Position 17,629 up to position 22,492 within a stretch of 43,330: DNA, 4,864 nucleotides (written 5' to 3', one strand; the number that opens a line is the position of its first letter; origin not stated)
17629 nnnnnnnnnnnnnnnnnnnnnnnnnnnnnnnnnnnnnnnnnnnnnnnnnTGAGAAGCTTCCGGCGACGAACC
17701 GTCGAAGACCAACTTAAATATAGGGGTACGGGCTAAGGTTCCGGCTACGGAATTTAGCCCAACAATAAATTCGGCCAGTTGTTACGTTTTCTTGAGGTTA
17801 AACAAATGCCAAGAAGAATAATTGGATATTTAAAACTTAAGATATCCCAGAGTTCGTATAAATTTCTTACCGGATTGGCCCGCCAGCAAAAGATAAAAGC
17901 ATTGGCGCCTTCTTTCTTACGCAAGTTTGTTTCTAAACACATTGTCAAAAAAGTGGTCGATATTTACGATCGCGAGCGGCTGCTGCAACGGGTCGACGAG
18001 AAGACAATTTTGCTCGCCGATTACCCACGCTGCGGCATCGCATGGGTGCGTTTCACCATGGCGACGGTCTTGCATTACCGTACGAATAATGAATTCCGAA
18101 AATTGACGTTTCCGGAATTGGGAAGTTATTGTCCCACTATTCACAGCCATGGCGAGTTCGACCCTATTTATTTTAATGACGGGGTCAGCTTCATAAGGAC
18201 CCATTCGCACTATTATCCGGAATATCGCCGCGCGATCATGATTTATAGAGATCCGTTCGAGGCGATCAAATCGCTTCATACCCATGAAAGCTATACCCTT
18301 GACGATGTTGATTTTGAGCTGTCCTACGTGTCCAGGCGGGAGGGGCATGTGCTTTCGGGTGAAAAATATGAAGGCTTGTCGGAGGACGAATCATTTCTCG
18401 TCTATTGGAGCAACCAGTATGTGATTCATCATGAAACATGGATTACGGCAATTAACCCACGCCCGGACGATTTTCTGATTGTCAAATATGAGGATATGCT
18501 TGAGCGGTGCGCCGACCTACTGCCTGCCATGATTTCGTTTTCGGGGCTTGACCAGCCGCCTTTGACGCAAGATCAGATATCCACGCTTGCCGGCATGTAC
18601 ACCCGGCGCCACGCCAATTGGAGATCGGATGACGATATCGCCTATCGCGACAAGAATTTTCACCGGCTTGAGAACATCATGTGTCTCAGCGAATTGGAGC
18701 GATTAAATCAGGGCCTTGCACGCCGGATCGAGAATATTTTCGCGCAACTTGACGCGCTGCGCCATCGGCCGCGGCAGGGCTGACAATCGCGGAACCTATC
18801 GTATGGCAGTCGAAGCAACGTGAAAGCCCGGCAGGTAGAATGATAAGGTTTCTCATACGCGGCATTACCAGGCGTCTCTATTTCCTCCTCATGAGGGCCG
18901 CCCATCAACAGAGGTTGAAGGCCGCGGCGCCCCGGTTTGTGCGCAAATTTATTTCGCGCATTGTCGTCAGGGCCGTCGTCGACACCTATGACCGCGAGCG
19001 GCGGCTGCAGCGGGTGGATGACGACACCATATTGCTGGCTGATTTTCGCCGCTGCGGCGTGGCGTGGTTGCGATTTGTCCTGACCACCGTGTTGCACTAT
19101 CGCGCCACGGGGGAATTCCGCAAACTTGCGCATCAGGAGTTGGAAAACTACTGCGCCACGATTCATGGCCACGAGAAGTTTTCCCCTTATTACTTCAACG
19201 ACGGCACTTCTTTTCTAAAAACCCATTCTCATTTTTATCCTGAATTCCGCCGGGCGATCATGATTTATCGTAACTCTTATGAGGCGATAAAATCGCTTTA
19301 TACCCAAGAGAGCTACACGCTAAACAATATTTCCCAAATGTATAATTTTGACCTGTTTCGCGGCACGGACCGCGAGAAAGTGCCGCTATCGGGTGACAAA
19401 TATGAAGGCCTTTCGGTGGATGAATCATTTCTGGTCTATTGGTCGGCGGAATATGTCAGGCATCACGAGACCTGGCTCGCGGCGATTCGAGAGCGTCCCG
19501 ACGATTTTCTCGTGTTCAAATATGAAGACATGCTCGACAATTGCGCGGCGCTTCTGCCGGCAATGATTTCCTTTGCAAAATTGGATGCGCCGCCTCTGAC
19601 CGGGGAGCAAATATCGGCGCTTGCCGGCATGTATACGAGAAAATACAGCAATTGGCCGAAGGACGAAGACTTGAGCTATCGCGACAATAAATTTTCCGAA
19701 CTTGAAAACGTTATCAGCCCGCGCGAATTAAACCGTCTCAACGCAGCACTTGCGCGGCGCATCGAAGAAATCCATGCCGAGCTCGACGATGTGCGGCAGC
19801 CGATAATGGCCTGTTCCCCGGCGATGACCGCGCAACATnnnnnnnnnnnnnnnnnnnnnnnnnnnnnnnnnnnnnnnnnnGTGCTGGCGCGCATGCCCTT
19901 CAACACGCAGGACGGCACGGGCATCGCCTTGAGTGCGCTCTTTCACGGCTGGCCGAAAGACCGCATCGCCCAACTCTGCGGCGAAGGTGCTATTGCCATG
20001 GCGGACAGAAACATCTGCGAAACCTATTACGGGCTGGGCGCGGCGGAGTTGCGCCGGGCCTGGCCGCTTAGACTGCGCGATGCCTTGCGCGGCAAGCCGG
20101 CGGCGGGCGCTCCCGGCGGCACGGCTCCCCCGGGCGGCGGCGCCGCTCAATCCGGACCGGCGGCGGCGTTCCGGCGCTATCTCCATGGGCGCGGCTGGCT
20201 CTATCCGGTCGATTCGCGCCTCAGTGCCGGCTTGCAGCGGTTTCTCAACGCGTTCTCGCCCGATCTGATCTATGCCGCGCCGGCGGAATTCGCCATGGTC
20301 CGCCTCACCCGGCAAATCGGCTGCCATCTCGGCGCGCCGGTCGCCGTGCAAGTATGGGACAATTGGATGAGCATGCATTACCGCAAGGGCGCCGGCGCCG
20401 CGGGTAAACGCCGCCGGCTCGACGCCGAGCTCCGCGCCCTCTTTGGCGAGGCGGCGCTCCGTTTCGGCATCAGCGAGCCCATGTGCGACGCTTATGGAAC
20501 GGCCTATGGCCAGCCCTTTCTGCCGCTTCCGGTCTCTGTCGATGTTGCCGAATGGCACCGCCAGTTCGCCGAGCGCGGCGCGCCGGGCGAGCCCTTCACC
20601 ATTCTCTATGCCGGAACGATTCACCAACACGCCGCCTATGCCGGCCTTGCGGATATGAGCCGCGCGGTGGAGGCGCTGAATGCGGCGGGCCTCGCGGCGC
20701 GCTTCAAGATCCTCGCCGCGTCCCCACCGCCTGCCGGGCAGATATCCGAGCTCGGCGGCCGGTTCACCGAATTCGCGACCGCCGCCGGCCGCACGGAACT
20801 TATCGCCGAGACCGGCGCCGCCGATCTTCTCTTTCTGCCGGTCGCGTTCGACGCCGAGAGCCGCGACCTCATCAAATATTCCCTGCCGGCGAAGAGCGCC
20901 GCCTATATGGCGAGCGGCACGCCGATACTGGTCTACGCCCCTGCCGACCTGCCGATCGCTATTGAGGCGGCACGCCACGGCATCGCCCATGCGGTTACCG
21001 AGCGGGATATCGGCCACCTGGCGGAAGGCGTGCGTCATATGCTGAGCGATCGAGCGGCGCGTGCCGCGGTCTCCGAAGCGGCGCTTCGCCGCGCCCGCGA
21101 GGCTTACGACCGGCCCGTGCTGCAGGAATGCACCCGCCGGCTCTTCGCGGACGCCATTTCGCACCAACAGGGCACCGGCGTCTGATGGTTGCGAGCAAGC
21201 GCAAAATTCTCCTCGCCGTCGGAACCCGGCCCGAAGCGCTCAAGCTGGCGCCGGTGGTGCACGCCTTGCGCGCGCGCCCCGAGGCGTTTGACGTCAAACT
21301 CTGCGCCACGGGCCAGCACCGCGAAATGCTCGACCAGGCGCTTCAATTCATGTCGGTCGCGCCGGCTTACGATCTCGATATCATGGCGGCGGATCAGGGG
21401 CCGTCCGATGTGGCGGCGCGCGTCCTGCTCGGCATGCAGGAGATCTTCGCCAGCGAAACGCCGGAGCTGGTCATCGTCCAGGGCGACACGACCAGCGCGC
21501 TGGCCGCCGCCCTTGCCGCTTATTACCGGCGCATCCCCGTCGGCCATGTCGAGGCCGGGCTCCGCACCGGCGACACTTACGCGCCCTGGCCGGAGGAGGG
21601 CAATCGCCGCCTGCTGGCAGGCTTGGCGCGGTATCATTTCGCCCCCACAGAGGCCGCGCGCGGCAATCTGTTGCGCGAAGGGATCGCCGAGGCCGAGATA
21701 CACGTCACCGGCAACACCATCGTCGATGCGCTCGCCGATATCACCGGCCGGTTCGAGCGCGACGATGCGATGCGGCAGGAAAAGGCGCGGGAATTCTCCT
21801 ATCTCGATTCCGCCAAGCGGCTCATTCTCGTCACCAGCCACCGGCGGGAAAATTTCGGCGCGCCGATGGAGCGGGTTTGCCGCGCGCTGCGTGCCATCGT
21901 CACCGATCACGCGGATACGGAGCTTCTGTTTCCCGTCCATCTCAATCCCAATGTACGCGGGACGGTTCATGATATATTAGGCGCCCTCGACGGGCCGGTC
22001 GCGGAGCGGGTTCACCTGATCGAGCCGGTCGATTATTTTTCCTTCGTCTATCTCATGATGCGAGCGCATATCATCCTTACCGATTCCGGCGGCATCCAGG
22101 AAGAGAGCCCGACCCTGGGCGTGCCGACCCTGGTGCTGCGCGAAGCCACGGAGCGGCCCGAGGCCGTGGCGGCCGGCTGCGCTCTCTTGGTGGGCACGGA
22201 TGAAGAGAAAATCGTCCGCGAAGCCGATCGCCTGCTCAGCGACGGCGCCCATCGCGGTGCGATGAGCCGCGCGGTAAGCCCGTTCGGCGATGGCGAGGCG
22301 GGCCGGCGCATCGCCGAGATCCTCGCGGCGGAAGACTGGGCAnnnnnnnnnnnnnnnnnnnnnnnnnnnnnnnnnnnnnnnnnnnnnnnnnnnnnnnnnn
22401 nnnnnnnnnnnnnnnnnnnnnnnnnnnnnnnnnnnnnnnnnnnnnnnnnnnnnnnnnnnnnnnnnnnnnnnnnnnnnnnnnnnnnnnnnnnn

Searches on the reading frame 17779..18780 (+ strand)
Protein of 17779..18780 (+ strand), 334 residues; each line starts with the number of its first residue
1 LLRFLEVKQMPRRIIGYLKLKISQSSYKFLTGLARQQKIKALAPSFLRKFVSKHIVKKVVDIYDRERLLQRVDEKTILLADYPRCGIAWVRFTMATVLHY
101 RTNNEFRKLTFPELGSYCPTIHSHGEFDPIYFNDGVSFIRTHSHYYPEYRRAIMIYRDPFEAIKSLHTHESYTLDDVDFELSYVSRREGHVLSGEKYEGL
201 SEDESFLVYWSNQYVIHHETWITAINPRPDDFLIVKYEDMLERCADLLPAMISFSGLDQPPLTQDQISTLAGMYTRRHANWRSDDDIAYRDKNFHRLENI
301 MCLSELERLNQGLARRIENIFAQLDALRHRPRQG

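Call 7: search_protein_families(library=pfam, proteins=[window:17779-18780:+], max_evalue=0.001)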
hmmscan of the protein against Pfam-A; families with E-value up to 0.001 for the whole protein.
window:17779-18780:+ (334 aa): 1 family
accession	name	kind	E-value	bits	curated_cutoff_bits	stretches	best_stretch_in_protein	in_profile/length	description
PF00685.33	Sulfotransfer_1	-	1.7e-05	24.8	22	1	76-258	3-182/255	Sulfotransferase domain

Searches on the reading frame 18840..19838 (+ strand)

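Call 7: search_protein_families(library=pfam, proteins=[window:18840-19838:+], max_evalue=0.001)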
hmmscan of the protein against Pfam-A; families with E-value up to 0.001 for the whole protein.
window:18840-19838:+ (333 aa): 1 family
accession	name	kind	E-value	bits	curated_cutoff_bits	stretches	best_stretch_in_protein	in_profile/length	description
PF00685.33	Sulfotransfer_1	-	2.5e-07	30.8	22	1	61-251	1-184/255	Sulfotransferase domain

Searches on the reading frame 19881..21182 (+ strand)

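Call 7: search_protein_families(library=pfam, proteins=[window:19881-21182:+], max_evalue=0.001)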
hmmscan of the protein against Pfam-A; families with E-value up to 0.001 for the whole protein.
window:19881-21182:+ (434 aa): 1 family
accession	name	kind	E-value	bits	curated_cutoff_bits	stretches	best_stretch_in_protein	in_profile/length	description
PF13692.12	Glyco_trans_1_4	-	7e-05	23.6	27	1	239-390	2-142/142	Glycosyl transferases group 1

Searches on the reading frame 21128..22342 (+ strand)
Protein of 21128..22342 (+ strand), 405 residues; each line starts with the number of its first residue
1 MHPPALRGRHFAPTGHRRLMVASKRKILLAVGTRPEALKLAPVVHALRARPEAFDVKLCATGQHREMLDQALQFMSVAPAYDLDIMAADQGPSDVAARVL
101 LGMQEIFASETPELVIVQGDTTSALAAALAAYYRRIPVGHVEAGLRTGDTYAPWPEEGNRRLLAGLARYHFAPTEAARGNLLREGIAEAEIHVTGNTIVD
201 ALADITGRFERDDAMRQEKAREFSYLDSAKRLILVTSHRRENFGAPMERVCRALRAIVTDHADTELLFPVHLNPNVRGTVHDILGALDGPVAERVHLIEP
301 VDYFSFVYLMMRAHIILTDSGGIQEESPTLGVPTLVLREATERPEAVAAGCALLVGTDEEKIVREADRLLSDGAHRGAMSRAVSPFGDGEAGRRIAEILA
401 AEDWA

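Call 7: search_protein_families(library=pfam, proteins=[window:21128-22342:+], max_evalue=0.001)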
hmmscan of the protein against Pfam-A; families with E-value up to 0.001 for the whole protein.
window:21128-22342:+ (405 aa): 2 families
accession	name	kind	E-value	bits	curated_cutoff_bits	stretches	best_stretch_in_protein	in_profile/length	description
PF02350.25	Epimerase_2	-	3.6e-114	381.7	30.6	1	48-399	4-346/347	UDP-N-acetylglucosamine 2-epimerase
PF13579.12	Glyco_trans_4_4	-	3.4e-06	27.9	29.7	1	45-196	12-157/158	Glycosyl transferase 4-like domain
